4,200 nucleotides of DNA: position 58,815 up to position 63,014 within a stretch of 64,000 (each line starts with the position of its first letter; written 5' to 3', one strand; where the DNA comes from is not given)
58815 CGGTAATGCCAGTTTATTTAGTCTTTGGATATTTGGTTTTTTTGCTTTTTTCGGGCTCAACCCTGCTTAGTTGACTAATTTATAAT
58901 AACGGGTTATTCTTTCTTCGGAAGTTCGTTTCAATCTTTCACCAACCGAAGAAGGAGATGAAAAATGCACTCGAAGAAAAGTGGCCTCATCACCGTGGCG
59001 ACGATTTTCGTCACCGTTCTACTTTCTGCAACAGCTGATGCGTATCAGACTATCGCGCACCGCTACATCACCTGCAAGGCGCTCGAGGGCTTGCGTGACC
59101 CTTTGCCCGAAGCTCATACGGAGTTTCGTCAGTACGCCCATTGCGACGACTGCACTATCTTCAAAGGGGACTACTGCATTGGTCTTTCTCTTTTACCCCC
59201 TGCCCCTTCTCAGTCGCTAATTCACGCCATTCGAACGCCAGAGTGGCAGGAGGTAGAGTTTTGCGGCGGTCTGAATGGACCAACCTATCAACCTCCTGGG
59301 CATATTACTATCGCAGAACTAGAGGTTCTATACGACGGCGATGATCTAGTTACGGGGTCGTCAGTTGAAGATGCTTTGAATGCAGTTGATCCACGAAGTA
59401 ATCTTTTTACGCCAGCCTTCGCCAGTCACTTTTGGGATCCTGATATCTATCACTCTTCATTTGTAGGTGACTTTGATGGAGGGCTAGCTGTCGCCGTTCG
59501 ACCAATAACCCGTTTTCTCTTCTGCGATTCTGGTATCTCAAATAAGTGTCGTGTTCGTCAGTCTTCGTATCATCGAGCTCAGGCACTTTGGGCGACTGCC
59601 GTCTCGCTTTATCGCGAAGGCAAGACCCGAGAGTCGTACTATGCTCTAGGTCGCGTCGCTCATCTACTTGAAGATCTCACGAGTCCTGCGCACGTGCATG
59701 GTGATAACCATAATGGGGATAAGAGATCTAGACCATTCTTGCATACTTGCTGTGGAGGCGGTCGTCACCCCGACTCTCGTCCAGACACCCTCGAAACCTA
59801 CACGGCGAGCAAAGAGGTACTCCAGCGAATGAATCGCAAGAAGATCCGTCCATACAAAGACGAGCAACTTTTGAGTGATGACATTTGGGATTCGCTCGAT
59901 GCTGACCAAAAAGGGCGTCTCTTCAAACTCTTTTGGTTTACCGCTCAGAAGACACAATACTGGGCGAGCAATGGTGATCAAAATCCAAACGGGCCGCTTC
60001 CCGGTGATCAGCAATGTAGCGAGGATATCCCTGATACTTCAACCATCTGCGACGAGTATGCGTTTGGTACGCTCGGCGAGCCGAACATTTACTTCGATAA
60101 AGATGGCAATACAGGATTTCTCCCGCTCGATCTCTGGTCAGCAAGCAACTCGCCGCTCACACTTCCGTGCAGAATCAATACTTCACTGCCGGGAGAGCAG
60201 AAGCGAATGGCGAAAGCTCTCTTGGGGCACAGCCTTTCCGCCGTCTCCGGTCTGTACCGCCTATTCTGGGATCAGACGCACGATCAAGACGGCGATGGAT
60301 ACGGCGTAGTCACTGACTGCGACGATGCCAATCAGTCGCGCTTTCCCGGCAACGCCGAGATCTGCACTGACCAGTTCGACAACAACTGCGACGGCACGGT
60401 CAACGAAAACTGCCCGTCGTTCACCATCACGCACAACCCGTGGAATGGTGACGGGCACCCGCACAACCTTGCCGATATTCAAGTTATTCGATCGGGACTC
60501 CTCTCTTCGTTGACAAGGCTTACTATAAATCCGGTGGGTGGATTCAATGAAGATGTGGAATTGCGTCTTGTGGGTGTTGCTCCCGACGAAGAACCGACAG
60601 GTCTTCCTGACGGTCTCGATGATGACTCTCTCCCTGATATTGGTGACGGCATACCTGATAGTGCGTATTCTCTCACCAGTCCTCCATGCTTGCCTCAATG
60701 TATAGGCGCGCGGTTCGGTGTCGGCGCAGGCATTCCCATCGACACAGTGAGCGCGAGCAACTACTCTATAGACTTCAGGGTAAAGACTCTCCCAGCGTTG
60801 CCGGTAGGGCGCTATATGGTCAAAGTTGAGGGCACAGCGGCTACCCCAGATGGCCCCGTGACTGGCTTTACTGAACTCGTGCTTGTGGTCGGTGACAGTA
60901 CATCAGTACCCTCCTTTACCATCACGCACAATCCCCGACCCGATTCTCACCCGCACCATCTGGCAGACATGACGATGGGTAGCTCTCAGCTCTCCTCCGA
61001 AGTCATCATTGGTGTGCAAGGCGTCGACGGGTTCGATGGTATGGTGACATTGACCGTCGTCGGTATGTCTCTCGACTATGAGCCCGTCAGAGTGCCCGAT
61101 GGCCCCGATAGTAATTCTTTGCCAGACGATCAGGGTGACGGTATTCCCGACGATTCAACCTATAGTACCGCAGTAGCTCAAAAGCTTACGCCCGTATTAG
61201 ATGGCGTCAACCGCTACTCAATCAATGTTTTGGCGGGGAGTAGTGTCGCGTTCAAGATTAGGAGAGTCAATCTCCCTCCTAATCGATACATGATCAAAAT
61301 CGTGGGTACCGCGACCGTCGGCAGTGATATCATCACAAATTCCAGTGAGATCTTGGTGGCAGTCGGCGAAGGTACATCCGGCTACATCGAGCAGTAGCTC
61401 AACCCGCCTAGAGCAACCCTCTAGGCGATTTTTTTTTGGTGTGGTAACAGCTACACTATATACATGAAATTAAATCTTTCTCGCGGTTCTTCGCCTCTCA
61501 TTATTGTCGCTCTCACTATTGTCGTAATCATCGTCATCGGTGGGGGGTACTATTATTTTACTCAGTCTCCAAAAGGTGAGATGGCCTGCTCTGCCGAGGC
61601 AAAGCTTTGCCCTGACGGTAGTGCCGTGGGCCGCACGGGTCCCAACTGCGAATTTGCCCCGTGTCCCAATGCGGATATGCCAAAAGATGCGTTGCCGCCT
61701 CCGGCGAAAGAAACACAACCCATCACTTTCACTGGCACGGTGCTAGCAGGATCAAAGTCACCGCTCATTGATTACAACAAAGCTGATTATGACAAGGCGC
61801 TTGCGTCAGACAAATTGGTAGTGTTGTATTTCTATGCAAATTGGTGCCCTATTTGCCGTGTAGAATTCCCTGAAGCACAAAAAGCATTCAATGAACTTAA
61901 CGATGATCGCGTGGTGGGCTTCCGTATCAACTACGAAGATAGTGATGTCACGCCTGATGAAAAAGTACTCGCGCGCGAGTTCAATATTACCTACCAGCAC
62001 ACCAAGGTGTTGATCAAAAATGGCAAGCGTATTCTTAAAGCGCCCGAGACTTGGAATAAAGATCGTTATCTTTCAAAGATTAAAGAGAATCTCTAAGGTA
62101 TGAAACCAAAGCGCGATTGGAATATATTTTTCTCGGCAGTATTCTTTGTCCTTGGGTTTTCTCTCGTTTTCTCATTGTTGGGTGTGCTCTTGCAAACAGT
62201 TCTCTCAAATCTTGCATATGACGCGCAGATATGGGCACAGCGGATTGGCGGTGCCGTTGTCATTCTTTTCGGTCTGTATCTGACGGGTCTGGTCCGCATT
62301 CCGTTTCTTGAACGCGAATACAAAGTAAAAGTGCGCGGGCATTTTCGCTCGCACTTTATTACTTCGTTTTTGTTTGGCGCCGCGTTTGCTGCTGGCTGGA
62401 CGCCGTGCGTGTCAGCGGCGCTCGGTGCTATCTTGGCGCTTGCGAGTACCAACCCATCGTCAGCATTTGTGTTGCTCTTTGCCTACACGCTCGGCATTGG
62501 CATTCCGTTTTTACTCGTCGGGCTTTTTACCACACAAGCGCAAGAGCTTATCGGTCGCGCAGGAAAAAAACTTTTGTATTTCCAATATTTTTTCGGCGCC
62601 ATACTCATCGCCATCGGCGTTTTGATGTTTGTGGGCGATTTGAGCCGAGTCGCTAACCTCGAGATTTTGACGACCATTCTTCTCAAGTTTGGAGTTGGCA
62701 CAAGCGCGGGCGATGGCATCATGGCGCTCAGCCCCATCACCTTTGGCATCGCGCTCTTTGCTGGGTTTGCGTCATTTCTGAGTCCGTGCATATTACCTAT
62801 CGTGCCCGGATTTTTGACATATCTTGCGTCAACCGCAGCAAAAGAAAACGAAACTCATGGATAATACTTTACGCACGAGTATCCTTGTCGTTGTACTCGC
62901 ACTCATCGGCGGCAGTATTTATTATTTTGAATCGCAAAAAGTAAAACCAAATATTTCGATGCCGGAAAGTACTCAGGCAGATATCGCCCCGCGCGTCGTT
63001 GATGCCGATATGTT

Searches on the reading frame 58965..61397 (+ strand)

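Call 9: search_protein_families(library=pfam, proteins=[window:58965-61397:+], max_evalue=0.001)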
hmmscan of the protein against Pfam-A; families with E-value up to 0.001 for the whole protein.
window:58965-61397:+ (810 aa): 1 family
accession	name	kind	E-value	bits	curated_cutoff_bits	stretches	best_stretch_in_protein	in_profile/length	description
PF11617.13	Cu-binding_MopE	-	4.3e-10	40.1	27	1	451-481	1-30/30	Putative metal-binding motif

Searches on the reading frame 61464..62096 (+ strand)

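Call 9: search_protein_families(library=pfam, proteins=[window:61464-62096:+], max_evalue=0.001)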
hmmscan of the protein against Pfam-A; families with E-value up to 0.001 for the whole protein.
window:61464-62096:+ (210 aa): 3 families
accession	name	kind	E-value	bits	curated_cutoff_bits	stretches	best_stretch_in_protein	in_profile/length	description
PF00085.26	Thioredoxin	-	9.5e-11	42.1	23.5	1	104-207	5-102/103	Thioredoxin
PF00578.27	AhpC-TSA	-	1.3e-07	32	26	1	113-161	23-71/124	AhpC/TSA family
PF08534.16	Redoxin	-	0.00049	20.3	26.6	1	108-151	22-64/148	Redoxin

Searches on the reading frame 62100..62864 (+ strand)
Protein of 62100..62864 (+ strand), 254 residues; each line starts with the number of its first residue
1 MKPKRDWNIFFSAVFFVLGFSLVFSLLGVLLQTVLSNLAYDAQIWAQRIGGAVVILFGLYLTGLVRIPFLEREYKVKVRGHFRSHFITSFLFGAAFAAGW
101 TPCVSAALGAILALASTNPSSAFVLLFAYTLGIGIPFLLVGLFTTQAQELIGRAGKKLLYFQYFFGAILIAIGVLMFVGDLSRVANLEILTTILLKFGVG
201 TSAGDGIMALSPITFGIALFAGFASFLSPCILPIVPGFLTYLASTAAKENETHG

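Call 9: search_protein_families(library=pfam, proteins=[window:62100-62864:+], max_evalue=0.001)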
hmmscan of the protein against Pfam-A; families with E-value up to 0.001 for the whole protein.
window:62100-62864:+ (254 aa): 2 families
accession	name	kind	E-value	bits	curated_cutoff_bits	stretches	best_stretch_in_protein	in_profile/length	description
PF02683.22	DsbD_TM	-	3e-14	53.3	27.1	1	10-177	45-215/219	Cytochrome C biogenesis protein transmembrane domain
PF13386.12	DsbD_2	-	4e-06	27.3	24.9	1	11-174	33-198/199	Cytochrome C biogenesis protein transmembrane region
